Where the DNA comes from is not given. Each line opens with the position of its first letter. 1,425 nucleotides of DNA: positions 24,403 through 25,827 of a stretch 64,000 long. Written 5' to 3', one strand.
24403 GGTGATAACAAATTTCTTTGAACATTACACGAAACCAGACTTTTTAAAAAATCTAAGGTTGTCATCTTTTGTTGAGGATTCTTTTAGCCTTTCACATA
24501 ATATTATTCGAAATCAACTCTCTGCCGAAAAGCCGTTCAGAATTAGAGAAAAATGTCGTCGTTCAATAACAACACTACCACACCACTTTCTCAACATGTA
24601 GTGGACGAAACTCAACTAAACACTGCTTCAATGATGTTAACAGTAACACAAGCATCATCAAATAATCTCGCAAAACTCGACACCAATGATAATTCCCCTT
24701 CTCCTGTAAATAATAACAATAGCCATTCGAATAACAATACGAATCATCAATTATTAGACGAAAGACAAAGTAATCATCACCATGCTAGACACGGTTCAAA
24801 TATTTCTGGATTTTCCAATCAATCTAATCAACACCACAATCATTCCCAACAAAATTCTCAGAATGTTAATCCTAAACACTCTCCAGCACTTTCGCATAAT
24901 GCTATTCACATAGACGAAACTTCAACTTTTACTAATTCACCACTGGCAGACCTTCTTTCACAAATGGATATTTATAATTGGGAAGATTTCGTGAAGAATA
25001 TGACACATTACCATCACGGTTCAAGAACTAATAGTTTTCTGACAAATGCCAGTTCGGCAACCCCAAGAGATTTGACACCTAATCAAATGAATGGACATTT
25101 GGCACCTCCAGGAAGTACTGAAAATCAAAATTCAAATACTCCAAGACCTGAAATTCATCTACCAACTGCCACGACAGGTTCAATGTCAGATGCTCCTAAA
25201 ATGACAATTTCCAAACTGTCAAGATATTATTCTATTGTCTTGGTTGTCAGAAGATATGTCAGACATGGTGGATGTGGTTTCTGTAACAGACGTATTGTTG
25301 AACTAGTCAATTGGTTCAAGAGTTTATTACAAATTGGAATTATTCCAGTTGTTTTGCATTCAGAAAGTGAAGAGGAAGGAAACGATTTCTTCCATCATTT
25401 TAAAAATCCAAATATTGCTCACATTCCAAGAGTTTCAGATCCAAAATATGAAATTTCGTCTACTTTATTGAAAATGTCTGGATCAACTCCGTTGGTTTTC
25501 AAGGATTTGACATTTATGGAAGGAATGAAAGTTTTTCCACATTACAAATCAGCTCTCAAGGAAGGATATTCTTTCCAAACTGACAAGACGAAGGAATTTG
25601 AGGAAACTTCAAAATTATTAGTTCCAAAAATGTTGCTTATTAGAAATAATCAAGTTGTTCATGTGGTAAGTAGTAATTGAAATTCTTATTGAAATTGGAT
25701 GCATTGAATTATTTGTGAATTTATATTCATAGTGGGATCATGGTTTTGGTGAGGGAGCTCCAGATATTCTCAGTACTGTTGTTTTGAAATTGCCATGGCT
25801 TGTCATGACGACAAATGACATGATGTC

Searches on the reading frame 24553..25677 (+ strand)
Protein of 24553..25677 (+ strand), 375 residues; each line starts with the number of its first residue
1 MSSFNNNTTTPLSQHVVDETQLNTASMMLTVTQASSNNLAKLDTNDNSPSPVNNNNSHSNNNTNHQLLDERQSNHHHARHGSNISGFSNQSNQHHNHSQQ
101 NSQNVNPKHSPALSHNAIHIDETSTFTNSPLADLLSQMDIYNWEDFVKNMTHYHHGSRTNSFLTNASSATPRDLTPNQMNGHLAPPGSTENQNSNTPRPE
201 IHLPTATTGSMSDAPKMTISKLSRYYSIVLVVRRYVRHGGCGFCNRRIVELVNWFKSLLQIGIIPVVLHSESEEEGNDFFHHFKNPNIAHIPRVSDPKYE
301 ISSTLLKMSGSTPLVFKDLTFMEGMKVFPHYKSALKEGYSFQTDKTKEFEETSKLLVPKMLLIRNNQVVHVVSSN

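Call 55: search_protein_families(library=pfam, proteins=[P0137, P0139, P0143, P0148, P0155, P0168, P0245, P0256, P0140, P0157], max_evalue=0.5)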
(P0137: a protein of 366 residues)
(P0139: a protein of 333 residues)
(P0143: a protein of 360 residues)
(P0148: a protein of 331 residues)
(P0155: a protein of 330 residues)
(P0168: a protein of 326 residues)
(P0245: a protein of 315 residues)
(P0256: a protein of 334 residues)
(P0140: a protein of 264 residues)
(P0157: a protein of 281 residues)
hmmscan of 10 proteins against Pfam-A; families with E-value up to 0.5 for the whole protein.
P0137 (366 aa): 8 families
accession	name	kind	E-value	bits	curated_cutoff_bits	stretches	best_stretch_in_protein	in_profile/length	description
PF00071.28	Ras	-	1.1e-31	110.1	21.6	1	161-329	1-159/162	Ras family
PF08477.19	Roc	-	7.1e-16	59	27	1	161-275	1-119/119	Ras of Complex, Roc, domain of DAPkinase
PF00009.33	GTP_EFTU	-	2.9e-08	34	26.5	1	199-328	61-184/188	Elongation factor Tu GTP binding domain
PF00025.27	Arf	-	9.1e-07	29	22.3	1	157-294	12-145/174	ADP-ribosylation factor family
PF01926.29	MMR_HSR1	-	6.5e-05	23.4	21.9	1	161-273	1-113/113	50S ribosome-binding GTPase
PF03193.22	RsgA_GTPase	-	0.0024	18.1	30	0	96-178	52-125/174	RsgA GTPase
PF12937.12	F-box-like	-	0.007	16.6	24.3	1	7-23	2-17/47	F-box-like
PF16897.10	MMR_HSR1_Xtn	-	0.045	14.2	35.2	1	265-288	56-79/106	C-terminal region of MMR_HSR1 domain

P0139 (333 aa): 11 families
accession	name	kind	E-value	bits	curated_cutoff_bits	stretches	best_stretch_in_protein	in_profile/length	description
PF00071.28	Ras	-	7.8e-30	104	21.6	1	127-293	1-159/162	Ras family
PF08477.19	Roc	-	2.3e-11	44.4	27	1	127-240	1-119/119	Ras of Complex, Roc, domain of DAPkinase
PF00009.33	GTP_EFTU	-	1.1e-09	38.6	26.5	1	169-291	65-183/188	Elongation factor Tu GTP binding domain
PF00025.27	Arf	-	3.6e-09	36.8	22.3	1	121-288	10-168/174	ADP-ribosylation factor family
PF03193.22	RsgA_GTPase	-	1e-05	25.9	30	1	195-289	24-103/174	RsgA GTPase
PF01926.29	MMR_HSR1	-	0.00033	21.2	21.9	1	127-238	1-113/113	50S ribosome-binding GTPase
PF00503.26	G-alpha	-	0.01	15.5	48.8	0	120-142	16-38/333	G-protein alpha subunit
PF03029.23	ATP_bind_1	-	0.018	15.3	27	1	204-260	130-184/240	Conserved hypothetical ATP binding protein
PF24786.1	RXYLT1_N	-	0.058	14.1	25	1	137-225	5-90/140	RXYLT1 N-terminal domain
PF10609.15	ParA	-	0.15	11.9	27.1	0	127-143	6-22/246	NUBPL iron-transfer P-loop NTPase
PF03308.22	MeaB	-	0.41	10.1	23.1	0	226-290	171-231/273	Methylmalonyl Co-A mutase-associated GTPase MeaB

P0143 (360 aa): 9 families
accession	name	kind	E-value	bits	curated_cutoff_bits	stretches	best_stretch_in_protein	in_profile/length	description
PF00071.28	Ras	-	4.7e-23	82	21.6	1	160-326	1-160/162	Ras family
PF08477.19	Roc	-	1.8e-08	35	27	1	160-276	1-119/119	Ras of Complex, Roc, domain of DAPkinase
PF00025.27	Arf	-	4.8e-08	33.1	22.3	1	154-316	10-164/174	ADP-ribosylation factor family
PF03193.22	RsgA_GTPase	-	7.7e-07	29.5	30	2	224-320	16-102/174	RsgA GTPase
PF00009.33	GTP_EFTU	-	6.7e-05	23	26.5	1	232-325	94-185/188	Elongation factor Tu GTP binding domain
PF00503.26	G-alpha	-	0.00033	20.3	48.8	1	147-216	10-78/333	G-protein alpha subunit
PF03029.23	ATP_bind_1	-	0.044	14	27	1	223-298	115-190/240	Conserved hypothetical ATP binding protein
PF01926.29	MMR_HSR1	-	0.14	12.7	21.9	1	160-274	1-113/113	50S ribosome-binding GTPase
PF00899.27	ThiF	-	0.18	11.4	28.1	1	146-171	4-33/238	ThiF family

P0148 (331 aa): 6 families
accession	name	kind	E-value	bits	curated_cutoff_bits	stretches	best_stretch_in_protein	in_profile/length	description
PF00071.28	Ras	-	8e-35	120.2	21.6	1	122-289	1-159/162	Ras family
PF08477.19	Roc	-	1.6e-16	61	27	1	122-236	1-119/119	Ras of Complex, Roc, domain of DAPkinase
PF00009.33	GTP_EFTU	-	3.7e-10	40.1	26.5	1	162-289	63-185/188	Elongation factor Tu GTP binding domain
PF00025.27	Arf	-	2.5e-06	27.5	22.3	1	118-243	12-133/174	ADP-ribosylation factor family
PF03193.22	RsgA_GTPase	-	0.0028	17.9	30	1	194-248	25-71/174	RsgA GTPase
PF12937.12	F-box-like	-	0.25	11.6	24.3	0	5-40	3-32/47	F-box-like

P0155 (330 aa): 13 families
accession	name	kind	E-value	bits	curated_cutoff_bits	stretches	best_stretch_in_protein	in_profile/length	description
PF00071.28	Ras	-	1.1e-36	126.4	21.6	1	127-296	1-159/162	Ras family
PF08477.19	Roc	-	1.5e-18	67.6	27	1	127-241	1-119/119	Ras of Complex, Roc, domain of DAPkinase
PF00009.33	GTP_EFTU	-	8.6e-14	52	26.5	1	167-297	63-186/188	Elongation factor Tu GTP binding domain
PF00025.27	Arf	-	4.5e-11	43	22.3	1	125-291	14-168/174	ADP-ribosylation factor family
PF01926.29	MMR_HSR1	-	1.2e-07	32.3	21.9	1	127-239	1-113/113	50S ribosome-binding GTPase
PF04670.18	Gtr1_RagA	-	1.7e-05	24.8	22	1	127-270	1-149/232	Gtr1/RagA G protein conserved region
PF03029.23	ATP_bind_1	-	3.4e-05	24.2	27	1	170-255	90-181/240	Conserved hypothetical ATP binding protein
PF03193.22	RsgA_GTPase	-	0.00011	22.5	30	0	217-256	40-79/174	RsgA GTPase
PF12937.12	F-box-like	-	0.00021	21.4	24.3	1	13-56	3-36/47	F-box-like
PF13479.12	AAA_24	-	0.0073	16.6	27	1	126-161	3-37/195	AAA domain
PF00646.38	F-box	-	0.045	14.2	20.5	1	13-30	3-20/43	F-box domain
PF13191.12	AAA_16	-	0.33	11.9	32.6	1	128-147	27-46/167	AAA ATPase domain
PF18284.7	DNA_meth_N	-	0.33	11.5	25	0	80-98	2-20/57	DNA methylase N-terminal domain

P0168 (326 aa): 10 families
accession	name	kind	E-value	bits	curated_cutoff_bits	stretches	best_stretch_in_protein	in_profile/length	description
PF00071.28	Ras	-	1.2e-30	106.7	21.6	1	111-286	2-161/162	Ras family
PF08477.19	Roc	-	1.1e-11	45.4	27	1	111-225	2-119/119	Ras of Complex, Roc, domain of DAPkinase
PF00009.33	GTP_EFTU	-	2.4e-11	44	26.5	1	156-281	68-182/188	Elongation factor Tu GTP binding domain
PF00025.27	Arf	-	5.5e-05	23.2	22.3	1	108-245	14-146/174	ADP-ribosylation factor family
PF12937.12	F-box-like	-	7.4e-05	22.9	24.3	1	5-47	2-44/47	F-box-like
PF01926.29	MMR_HSR1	-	0.0056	17.2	21.9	1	111-223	2-113/113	50S ribosome-binding GTPase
PF14307.12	Glyco_tran_WbsX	-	0.021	14.8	25.1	1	197-326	170-293/350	Glycosyltransferase WbsX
PF03029.23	ATP_bind_1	-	0.027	14.7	27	1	182-252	121-193/240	Conserved hypothetical ATP binding protein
PF14054.11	DUF4249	-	0.049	13.6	28.5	1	143-291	114-209/269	Domain of unknown function (DUF4249)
PF00646.38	F-box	-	0.11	12.9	20.5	0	6-36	3-31/43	F-box domain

P0245 (315 aa): 15 families
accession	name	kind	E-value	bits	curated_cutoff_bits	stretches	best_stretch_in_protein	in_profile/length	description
PF00071.28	Ras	-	8.4e-34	116.9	21.6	1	112-275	2-161/162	Ras family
PF08477.19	Roc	-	2.2e-17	63.8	27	1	112-225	2-119/119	Ras of Complex, Roc, domain of DAPkinase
PF00009.33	GTP_EFTU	-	2.1e-12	47.5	26.5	1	149-272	61-184/188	Elongation factor Tu GTP binding domain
PF00025.27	Arf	-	4.8e-10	39.6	22.3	1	101-272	6-172/174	ADP-ribosylation factor family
PF03193.22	RsgA_GTPase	-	2.9e-07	30.9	30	2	61-131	56-128/174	RsgA GTPase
PF01926.29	MMR_HSR1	-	7.3e-07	29.7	21.9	1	112-223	2-113/113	50S ribosome-binding GTPase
PF13191.12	AAA_16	-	5.6e-05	24.1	32.6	1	105-235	20-153/167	AAA ATPase domain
PF02421.24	FeoB_N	-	0.001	19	27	1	112-269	3-155/156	Ferrous iron transport protein B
PF16897.10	MMR_HSR1_Xtn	-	0.011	16.1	35.2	1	203-273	44-103/106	C-terminal region of MMR_HSR1 domain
PF12937.12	F-box-like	-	0.014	15.6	24.3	1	3-41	2-30/47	F-box-like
PF03308.22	MeaB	-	0.015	14.8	23.1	1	218-275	175-236/273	Methylmalonyl Co-A mutase-associated GTPase MeaB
PF19275.4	HflX_C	-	0.043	14.3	26.4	1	249-275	9-35/102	HflX C-terminal domain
PF23248.1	KH_PARP14_2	-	0.057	13.7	27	0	179-208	33-62/72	PARP14, second type I KH domain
PF00503.26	G-alpha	-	0.068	12.7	48.8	0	96-150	9-61/333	G-protein alpha subunit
PF10236.15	DAP3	-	0.11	12.2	23.1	1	99-129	13-43/311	Mitochondrial ribosomal death-associated protein 3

P0256 (334 aa): 19 families
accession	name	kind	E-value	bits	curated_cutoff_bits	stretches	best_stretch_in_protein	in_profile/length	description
PF00071.28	Ras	-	2.8e-28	99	21.6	1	131-295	2-159/162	Ras family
PF08477.19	Roc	-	3e-16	60.2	27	1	131-245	2-119/119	Ras of Complex, Roc, domain of DAPkinase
PF00009.33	GTP_EFTU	-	5.4e-12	46.1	26.5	1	175-294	67-184/188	Elongation factor Tu GTP binding domain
PF00025.27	Arf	-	5.3e-11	42.8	22.3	1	128-294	14-172/174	ADP-ribosylation factor family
PF04670.18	Gtr1_RagA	-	1e-05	25.5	22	1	131-268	2-145/232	Gtr1/RagA G protein conserved region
PF03193.22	RsgA_GTPase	-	0.0013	19.1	30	0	223-295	42-106/174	RsgA GTPase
PF12937.12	F-box-like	-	0.002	18.3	24.3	1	7-50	2-31/47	F-box-like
PF00004.35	AAA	-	0.0021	18.9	21.2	1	131-180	1-49/131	ATPase family associated with various cellular activities (AAA)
PF01637.24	ATPase_2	-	0.0031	17.8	33.2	1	131-180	23-77/225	ATPase domain predominantly from Archaea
PF13191.12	AAA_16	-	0.0035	18.3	32.6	1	129-150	25-46/167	AAA ATPase domain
PF16897.10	MMR_HSR1_Xtn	-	0.0052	17.2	35.2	1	235-289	56-97/106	C-terminal region of MMR_HSR1 domain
PF00158.32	Sigma54_activat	-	0.0096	16.1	20.2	1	114-150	8-44/168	Sigma-54 interaction domain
PF13479.12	AAA_24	-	0.015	15.6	27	1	130-154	4-26/195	AAA domain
PF00931.28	NB-ARC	-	0.03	14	23.5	1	130-151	20-41/248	NB-ARC domain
PF20720.3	nSTAND3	-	0.041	14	27.2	1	131-160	20-49/155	Novel STAND NTPase 3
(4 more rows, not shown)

P0140 (264 aa): 12 families
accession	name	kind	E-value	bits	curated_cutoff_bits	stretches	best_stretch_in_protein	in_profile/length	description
PF00071.28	Ras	-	2.2e-22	79.8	21.6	1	80-245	2-153/162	Ras family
PF08477.19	Roc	-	2.1e-10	41.3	27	1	79-199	1-119/119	Ras of Complex, Roc, domain of DAPkinase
PF00009.33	GTP_EFTU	-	4.6e-06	26.8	26.5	1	117-242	61-176/188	Elongation factor Tu GTP binding domain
PF01926.29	MMR_HSR1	-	4.5e-05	24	21.9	1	79-174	1-98/113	50S ribosome-binding GTPase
PF13521.12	AAA_28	-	0.00061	20.5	27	0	126-233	75-156/164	AAA domain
PF03193.22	RsgA_GTPase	-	0.0026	18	30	0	75-98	104-127/174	RsgA GTPase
PF16897.10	MMR_HSR1_Xtn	-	0.014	15.8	35.2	1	174-221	41-80/106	C-terminal region of MMR_HSR1 domain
PF13479.12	AAA_24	-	0.026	14.8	27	0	79-101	4-23/195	AAA domain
PF09547.16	SpoIVA_ATPase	-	0.058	13.2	26.6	1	77-122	17-58/237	Stage IV sporulation protein A, ATPase domain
PF13476.12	AAA_23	-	0.071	14.2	27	1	81-221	23-165/201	AAA domain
PF02492.25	cobW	-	0.083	12.9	20.7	0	80-98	3-21/180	CobW/HypB/UreG, nucleotide-binding domain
PF00350.29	Dynamin_N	-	0.19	12.1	27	0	80-101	1-22/168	Dynamin family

P0157 (281 aa): 5 families
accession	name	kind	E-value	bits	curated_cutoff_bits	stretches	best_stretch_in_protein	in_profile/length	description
PF00071.28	Ras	-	6.8e-23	81.5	21.6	1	75-240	2-158/162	Ras family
PF08477.19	Roc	-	6.2e-09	36.6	27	1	75-188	2-119/119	Ras of Complex, Roc, domain of DAPkinase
PF22362.1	Ago_MID_bact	-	0.00061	20.4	27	1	158-228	13-84/172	Argonaute, middle domain, bacteria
PF00009.33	GTP_EFTU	-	0.025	14.6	26.5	1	117-239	65-183/188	Elongation factor Tu GTP binding domain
PF01926.29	MMR_HSR1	-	0.039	14.5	21.9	1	74-174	1-102/113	50S ribosome-binding GTPase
